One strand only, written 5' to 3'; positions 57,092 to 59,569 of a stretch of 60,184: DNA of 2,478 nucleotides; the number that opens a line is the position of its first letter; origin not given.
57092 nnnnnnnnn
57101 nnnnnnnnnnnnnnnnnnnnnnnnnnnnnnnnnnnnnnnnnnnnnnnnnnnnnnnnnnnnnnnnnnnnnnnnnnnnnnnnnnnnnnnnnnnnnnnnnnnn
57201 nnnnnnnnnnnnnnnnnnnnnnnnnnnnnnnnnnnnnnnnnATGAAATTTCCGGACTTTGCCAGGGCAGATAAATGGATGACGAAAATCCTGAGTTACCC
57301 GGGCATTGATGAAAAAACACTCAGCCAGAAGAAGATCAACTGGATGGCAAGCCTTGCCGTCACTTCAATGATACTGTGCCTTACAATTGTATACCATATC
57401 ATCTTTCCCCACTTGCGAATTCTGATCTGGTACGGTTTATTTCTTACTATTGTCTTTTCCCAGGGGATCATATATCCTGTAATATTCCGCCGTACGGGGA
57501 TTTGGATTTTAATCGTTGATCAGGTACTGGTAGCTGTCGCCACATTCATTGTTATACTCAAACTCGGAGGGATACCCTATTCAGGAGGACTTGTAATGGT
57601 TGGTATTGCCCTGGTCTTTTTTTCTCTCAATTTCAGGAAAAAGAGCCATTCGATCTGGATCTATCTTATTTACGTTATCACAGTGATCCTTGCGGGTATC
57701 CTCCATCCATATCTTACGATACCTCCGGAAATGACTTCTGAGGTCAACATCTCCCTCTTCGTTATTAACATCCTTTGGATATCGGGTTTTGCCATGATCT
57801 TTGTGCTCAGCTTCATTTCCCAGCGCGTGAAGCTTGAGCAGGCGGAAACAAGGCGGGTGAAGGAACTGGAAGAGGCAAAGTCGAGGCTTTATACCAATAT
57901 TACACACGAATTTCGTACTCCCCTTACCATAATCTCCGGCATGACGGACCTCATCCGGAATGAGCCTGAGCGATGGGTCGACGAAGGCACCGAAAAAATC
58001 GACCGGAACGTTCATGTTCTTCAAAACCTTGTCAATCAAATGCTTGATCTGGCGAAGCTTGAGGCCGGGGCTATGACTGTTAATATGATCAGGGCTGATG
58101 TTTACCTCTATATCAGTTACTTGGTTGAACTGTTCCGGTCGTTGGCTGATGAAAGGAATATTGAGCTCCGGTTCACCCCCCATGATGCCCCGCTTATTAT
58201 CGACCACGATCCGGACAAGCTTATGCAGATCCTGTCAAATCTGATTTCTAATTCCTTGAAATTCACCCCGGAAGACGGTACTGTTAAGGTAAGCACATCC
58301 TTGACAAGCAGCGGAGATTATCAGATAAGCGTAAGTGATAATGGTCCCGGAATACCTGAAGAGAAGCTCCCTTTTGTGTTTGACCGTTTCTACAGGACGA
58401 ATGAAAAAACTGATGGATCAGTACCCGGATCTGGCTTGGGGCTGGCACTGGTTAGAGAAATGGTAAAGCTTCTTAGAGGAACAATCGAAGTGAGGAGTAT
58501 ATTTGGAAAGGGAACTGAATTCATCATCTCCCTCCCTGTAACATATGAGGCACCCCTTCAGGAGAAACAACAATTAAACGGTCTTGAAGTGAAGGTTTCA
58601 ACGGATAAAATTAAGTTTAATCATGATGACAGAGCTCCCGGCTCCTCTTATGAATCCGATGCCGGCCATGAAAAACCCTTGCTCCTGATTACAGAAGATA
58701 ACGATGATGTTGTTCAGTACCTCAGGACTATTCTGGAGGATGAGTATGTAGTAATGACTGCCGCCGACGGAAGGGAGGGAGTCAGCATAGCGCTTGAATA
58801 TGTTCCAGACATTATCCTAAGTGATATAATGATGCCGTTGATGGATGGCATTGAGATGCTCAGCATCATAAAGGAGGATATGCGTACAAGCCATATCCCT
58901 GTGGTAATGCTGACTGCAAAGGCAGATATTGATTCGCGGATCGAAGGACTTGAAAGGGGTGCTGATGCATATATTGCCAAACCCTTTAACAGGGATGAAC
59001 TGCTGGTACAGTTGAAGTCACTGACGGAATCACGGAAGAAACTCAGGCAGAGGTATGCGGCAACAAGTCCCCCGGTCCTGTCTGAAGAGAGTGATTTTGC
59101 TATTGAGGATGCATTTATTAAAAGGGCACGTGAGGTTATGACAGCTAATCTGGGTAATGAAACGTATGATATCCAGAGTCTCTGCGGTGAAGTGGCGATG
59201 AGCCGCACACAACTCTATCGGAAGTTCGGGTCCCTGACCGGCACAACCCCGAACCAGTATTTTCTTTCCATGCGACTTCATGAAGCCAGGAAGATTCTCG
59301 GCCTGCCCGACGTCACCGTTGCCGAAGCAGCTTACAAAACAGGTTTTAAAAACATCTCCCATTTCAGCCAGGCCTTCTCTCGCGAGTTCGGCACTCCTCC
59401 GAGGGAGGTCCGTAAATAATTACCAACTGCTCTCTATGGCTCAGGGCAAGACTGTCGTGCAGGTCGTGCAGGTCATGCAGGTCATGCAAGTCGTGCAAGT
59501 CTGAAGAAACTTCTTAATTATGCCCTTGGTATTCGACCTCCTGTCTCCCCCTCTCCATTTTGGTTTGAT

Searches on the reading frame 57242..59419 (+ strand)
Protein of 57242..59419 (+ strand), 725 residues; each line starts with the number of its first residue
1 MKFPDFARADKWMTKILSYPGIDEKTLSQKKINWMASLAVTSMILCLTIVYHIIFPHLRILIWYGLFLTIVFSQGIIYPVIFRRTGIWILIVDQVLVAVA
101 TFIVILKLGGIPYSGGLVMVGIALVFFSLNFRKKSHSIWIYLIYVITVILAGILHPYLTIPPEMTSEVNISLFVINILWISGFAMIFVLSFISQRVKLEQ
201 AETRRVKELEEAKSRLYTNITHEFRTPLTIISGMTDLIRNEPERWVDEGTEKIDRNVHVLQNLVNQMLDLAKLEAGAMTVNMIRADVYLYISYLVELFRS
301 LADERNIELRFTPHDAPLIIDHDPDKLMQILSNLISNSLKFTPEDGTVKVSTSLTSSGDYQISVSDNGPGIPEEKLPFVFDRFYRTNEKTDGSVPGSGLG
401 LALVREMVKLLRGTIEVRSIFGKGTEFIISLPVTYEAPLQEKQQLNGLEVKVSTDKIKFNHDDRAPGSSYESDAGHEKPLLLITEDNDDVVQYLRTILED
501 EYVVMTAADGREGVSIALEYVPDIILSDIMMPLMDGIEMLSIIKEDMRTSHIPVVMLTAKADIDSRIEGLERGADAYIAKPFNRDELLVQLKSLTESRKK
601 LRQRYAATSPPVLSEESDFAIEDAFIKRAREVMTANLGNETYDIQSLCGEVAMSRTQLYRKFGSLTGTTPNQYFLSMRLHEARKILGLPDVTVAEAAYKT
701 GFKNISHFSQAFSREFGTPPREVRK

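Call 11: search_protein_families(library=pfam, proteins=[window:57242-59419:+])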
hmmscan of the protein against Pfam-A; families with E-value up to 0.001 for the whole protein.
window:57242-59419:+ (725 aa): 5 families
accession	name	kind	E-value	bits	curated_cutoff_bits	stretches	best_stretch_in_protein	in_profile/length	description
PF02518.31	HATPase_c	-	4.6e-31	108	26.4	1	323-434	2-110/111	Histidine kinase-, DNA gyrase B-, and HSP90-like ATPase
PF00072.30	Response_reg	-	1.3e-25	90.1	30.2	1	482-590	2-109/111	Response regulator receiver domain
PF12833.13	HTH_18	-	2.3e-21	76.3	33.6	1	647-725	1-79/80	Helix-turn-helix domain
PF00512.31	HisKA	-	1.2e-13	51.3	26.9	1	212-276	1-66/66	His Kinase A (phospho-acceptor) domain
PF00165.29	HTH_AraC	-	6.4e-12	45.7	26.6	2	645-674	12-41/42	Bacterial regulatory helix-turn-helix proteins, AraC family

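Call 12: find_related_loci(query=window:57242-59419:+, collection=genome_contigs, flank=6000)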
Query window:57242-59419:+ (725 aa) in genome_contigs; peptide patterns used: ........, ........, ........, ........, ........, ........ (x = any residue, [..] = any of these).
600 stretches matched a pattern (row limit reached: there are more); 591 encode a relative of the query (tblastn E <= 1e-3); the best 80 are kept; 80 distinct loci.
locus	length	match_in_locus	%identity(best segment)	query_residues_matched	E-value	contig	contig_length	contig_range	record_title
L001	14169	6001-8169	69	1-725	0e+0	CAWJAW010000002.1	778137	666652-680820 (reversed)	MAG: uncultured Bacteroidales bacterium isolate MFD04716.bin.1.69 genome assembly, contig: contig_20786, whole genome sh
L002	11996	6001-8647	62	7-725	0e+0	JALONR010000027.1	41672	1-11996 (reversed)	MAG: Bacteroidales bacterium isolate Prado082 scaffold_603, whole genome shotgun sequence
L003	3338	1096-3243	61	8-725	0e+0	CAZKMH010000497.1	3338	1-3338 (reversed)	MAG TPA_asm: uncultured Rikenellaceae bacterium isolate binchicken_co259_326 genome assembly, contig: NODE_40965_length_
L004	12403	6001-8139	60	7-723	0e+0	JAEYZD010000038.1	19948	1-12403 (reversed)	MAG: Bacteroidetes bacterium isolate OH_CBlB_76 k127_2873815, whole genome shotgun sequence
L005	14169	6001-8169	57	1-725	0e+0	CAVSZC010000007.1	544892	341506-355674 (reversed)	MAG: uncultured Bacteroidales bacterium isolate MFD04716.bin.1.420 genome assembly, contig: contig_55208, whole genome s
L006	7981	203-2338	61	8-725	0e+0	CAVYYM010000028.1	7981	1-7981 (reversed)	MAG: uncultured Bacteroidetes bacterium isolate MFD02979.bin.2.181 genome assembly, contig: contig_41642, whole genome s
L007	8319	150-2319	60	1-725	0e+0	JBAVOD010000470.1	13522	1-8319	MAG: Bacteroidales bacterium isolate MFD02950_ilm_asm_bin18 k127_147264, whole genome shotgun sequence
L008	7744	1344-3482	55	7-725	0e+0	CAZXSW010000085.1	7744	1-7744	MAG TPA_asm: uncultured Rikenellaceae bacterium isolate SRP294416_co3_110 genome assembly, contig: NODE_21405_length_774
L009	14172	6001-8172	57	1-725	0e+0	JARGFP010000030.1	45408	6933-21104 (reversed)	MAG: Bacteroidales bacterium isolate C14-09 NODE_30_length_45408_cov_8.063334, whole genome shotgun sequence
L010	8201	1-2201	60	181-723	0e+0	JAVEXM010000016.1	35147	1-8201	MAG: Bacteroidales bacterium isolate BF4_172 NODE_3495_length_35147_cov_8.097030_Biofilm4, whole genome shotgun sequence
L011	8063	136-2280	47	8-724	0e+0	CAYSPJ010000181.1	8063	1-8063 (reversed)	MAG TPA_asm: uncultured Phaeodactylibacter sp. isolate SRP319275_co1_337 genome assembly, contig: NODE_12003_length_8063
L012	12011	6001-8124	41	10-724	1e-165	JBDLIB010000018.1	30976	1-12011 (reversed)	MAG: Bacteroidota bacterium isolate MAG010 MAG010_18, whole genome shotgun sequence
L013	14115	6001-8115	36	6-724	8e-153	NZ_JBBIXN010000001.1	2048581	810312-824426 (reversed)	Maribellus mangrovi strain FJH33 NODE_1_length_2048581_cov_169.047041, whole genome shotgun sequence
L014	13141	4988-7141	38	8-724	2e-152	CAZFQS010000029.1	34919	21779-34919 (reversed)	MAG TPA_asm: uncultured Bacteroidales bacterium isolate binchicken_co100_434 genome assembly, contig: NODE_1798_length_3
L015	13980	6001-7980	40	42-722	3e-152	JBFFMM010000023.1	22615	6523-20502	MAG: Draconibacterium sp. isolate Mix_mud18.2022.04.48 k141_1728413_length_22615_cov_9.9939, whole genome shotgun sequen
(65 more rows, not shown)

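Call 18: find_encoding_contigs(protein=window:57242-59419:+, flank=4000, max_places=10)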
Protein window:57242-59419:+ (725 aa): no gene with exactly this product is on record in the collection.

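Call 19: find_homologous_proteins(query=window:57242-59419:+, max_evalue=1e-50)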
Query window:57242-59419:+ (725 aa): 832 proteins with E <= 1e-50 among 8000 candidates; the best 120 are listed.
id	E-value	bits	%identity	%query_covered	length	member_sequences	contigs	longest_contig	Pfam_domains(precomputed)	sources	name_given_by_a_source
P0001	0.0e+0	1424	88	100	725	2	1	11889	PF12833.14,PF02518.32,PF00512.32,PF00165.30,PF00072.31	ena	-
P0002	0.0e+0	1351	83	100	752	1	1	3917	PF12833.14,PF02518.32,PF00512.32,PF00165.30,PF00072.31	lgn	-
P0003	0.0e+0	1062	65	100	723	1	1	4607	PF12833.14,PF02518.32,PF00512.32,PF00165.30,PF00072.31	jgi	jgi:signal transduction histidine kinase/CheY-like chemotaxis protein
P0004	0.0e+0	1062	65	100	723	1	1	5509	PF12833.14,PF02518.32,PF00512.32,PF00165.30,PF00072.31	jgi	jgi:signal transduction histidine kinase/CheY-like chemotaxis protein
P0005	0.0e+0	1061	65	100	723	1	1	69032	PF12833.14,PF02518.32,PF00512.32,PF00165.30,PF00072.31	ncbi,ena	-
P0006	0.0e+0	1058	65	100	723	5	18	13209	PF12833.14,PF02518.32,PF00512.32,PF00165.30,PF00072.31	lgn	-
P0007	0.0e+0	1052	65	99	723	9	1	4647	PF12833.14,PF02518.32,PF00512.32,PF00165.30,PF00072.31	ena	-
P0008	0.0e+0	1051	64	100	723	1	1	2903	PF12833.14,PF02518.32,PF00512.32,PF00165.30,PF00072.31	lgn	-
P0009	0.0e+0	1036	64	100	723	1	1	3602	PF12833.14,PF02518.32,PF00512.32,PF00165.30,PF00072.31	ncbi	ncbi:MAG: ATP-binding protein [Bacteroidales bacterium]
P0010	0.0e+0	1035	64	99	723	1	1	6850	PF12833.14,PF02518.32,PF00512.32,PF00165.30,PF00072.31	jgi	jgi:signal transduction histidine kinase/DNA-binding response OmpR family regulator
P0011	0.0e+0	1033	64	100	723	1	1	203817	PF12833.14,PF02518.32,PF00512.32,PF00165.30,PF00072.31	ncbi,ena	-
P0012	0.0e+0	1028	64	100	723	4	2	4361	PF12833.14,PF02518.32,PF00512.32,PF00165.30,PF00072.31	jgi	jgi:signal transduction histidine kinase/DNA-binding response OmpR family regulator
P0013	0.0e+0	1023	63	99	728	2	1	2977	PF12833.14,PF02518.32,PF00512.32,PF00165.30,PF00072.31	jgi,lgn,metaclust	metaclust:\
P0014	0.0e+0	1020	63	99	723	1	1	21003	PF12833.14,PF02518.32,PF00512.32,PF00165.30,PF00072.31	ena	-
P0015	0.0e+0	1018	64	100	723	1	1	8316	PF12833.14,PF02518.32,PF00512.32,PF00165.30,PF00072.31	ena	-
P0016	0.0e+0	1013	63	100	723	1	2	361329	PF12833.14,PF02518.32,PF00512.32,PF00165.30,PF00072.31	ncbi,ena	-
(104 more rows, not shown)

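Call 20: find_encoding_contigs(protein=P0001, flank=6000, max_places=4)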
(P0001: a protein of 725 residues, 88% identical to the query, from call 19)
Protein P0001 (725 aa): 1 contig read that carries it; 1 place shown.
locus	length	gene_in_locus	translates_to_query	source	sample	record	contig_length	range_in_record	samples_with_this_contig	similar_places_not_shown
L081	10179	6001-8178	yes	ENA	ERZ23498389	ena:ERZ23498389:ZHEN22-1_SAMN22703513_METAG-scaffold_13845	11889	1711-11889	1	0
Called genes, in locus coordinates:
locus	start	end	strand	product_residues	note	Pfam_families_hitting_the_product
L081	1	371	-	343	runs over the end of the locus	PF01208:URO-D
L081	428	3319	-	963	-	PF02347:GDC-P, PF00266:Aminotran_5 (weak), PF21478:GcvP2_C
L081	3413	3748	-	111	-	PF00753:Lactamase_B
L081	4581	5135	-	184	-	PF02834:LigT_PEase, PF10469:AKAP7_NLS, PF13563:2_5_RNA_ligase2, PF02834:LigT_PEase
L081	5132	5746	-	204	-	PF14127:DUF4294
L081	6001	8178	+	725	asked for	PF00512:HisKA, PF02518:HATPase_c, PF00072:Response_reg, PF00165:HTH_AraC (weak), PF12833:HTH_18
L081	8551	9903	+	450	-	PF00041:fn3 (faint), PF16656:Pur_ac_phosph_N (faint), PF25059:FN3_DSCAM-DSCAML_C (faint), PF09603:Fib_succ_major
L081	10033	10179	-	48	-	?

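Call 21: find_encoding_contigs(protein=P0002, flank=6000, max_places=4)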
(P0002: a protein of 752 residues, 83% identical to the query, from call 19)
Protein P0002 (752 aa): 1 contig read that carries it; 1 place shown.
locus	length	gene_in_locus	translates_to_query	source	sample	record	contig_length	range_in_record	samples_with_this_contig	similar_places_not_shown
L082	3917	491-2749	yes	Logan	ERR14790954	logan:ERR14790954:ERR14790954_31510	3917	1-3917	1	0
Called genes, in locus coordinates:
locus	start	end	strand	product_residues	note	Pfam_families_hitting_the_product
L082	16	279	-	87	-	PF14242:DUF4342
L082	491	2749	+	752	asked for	PF00512:HisKA, PF02518:HATPase_c, PF00072:Response_reg, PF00165:HTH_AraC (weak), PF12833:HTH_18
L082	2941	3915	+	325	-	?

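Call 81: find_encoding_contigs(protein=P0005, flank=10000, max_places=1)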
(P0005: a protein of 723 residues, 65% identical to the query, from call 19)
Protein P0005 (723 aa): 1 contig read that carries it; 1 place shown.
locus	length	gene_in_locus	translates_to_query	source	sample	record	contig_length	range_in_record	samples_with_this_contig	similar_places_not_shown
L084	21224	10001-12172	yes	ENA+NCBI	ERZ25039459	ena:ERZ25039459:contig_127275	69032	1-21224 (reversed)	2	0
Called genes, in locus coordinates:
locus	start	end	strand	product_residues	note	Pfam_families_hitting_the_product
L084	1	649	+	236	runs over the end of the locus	PF18306:LDcluster4, PF03641:Lysine_decarbox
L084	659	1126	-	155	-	PF01668:SmpB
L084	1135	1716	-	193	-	PF04893:Yip1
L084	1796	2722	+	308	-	PF01745:IPT (weak), PF01715:IPPT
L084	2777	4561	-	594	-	PF00488:MutS_V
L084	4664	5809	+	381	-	PF13173:AAA_14, PF13401:AAA_22 (faint), PF13635:DUF4143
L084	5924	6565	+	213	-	PF04973:NMN_transporter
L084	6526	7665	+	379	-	PF10282:Lactonase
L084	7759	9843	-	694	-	PF00930:DPPIV_N (faint), PF07676:PD40 (faint), PF26549:Tricorn_N (weak), PF26550:Tricorn_2nd, PF26549:Tricorn_N, PF02129:Peptidase_S15, PF00561:Abhydrolase_1 (weak), PF00326:Peptidase_S9, +2 more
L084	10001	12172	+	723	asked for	PF00512:HisKA, PF02518:HATPase_c, PF00072:Response_reg, PF12833:HTH_18, PF00165:HTH_AraC (weak)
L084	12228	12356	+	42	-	-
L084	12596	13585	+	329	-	-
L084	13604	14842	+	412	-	PF18962:Por_Secre_tail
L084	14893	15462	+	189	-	-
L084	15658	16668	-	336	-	PF00154:RecA_N, PF08423:Rad51, PF06745:ATPase, PF27531:MT3502_N (weak), PF21096:RecA_C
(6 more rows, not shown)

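Call 82: find_encoding_contigs(protein=P0011, flank=10000, max_places=1)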
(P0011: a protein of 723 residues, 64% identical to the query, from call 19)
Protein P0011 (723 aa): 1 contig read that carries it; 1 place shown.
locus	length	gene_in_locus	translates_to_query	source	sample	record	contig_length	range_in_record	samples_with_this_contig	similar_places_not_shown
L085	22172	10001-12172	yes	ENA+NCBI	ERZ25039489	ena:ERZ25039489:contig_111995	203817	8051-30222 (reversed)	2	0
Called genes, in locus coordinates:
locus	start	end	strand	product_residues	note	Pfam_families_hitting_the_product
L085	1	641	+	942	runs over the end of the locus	PF00005:ABC_tran (faint), PF02463:SMC_N (faint), PF13191:AAA_16 (faint), PF13304:AAA_21 (faint), PF13555:AAA_29 (faint), PF20703:nSTAND1 (faint), PF17760:UvrA_inter, PF17755:UvrA_DNA-bind, +1 more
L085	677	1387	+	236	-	PF18306:LDcluster4, PF03641:Lysine_decarbox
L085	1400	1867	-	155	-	PF01668:SmpB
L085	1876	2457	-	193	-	PF04893:Yip1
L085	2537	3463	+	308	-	PF01745:IPT (faint), PF01715:IPPT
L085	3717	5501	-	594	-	PF00488:MutS_V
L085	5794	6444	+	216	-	PF04973:NMN_transporter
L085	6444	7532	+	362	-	PF10282:Lactonase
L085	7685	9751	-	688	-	PF00930:DPPIV_N (faint), PF07676:PD40 (faint), PF26550:Tricorn_2nd, PF26549:Tricorn_N, PF00756:Esterase (weak), PF02129:Peptidase_S15 (faint), PF00561:Abhydrolase_1, PF00326:Peptidase_S9, +1 more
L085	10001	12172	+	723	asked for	PF00512:HisKA, PF02518:HATPase_c, PF00072:Response_reg, PF12833:HTH_18, PF00165:HTH_AraC (weak)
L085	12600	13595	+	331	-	-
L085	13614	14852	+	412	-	PF21868:GbpA_D3 (faint), PF18962:Por_Secre_tail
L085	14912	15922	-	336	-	PF00154:RecA_N, PF08423:Rad51, PF06745:ATPase, PF27531:MT3502_N (weak), PF21096:RecA_C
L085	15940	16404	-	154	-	PF08534:Redoxin, PF00578:AhpC-TSA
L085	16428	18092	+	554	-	-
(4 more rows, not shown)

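Call 83: find_encoding_contigs(protein=P0016, flank=10000, max_places=1)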
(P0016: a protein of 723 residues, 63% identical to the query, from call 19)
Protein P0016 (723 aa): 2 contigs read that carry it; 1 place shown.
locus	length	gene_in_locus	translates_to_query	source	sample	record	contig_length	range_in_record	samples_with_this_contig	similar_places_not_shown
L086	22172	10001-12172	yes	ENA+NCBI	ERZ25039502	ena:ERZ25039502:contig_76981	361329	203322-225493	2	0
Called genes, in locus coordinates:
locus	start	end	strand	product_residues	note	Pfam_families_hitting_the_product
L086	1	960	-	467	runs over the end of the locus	PF16490:Oxidoreduct_C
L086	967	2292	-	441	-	PF14100:DUF6807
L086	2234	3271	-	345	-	PF01208:URO-D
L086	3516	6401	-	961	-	PF02347:GDC-P, PF00266:Aminotran_5 (weak), PF21478:GcvP2_C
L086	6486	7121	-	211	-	PF00753:Lactamase_B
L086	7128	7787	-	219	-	PF01135:PCMT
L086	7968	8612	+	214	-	PF02397:Bac_transf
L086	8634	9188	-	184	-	PF02834:LigT_PEase, PF13563:2_5_RNA_ligase2, PF10469:AKAP7_NLS, PF02834:LigT_PEase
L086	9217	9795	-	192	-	PF14127:DUF4294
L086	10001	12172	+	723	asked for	PF00512:HisKA, PF02518:HATPase_c, PF00072:Response_reg, PF12833:HTH_18, PF00165:HTH_AraC (weak)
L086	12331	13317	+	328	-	-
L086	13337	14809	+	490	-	PF11589:DUF3244 (faint), PF23619:Ig_VWA7 (faint), PF21868:GbpA_D3 (faint), PF18962:Por_Secre_tail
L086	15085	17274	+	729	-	PF23914:TPR_CcmH_CycH (faint), PF13174:TPR_6 (faint), PF13424:TPR_12 (faint), PF13428:TPR_14 (faint), PF21033:RMD1-3 (faint), PF00515:TPR_1 (faint), PF07719:TPR_2 (faint), PF13414:TPR_11 (weak), +4 more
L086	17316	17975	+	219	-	PF11667:DUF3267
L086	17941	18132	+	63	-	-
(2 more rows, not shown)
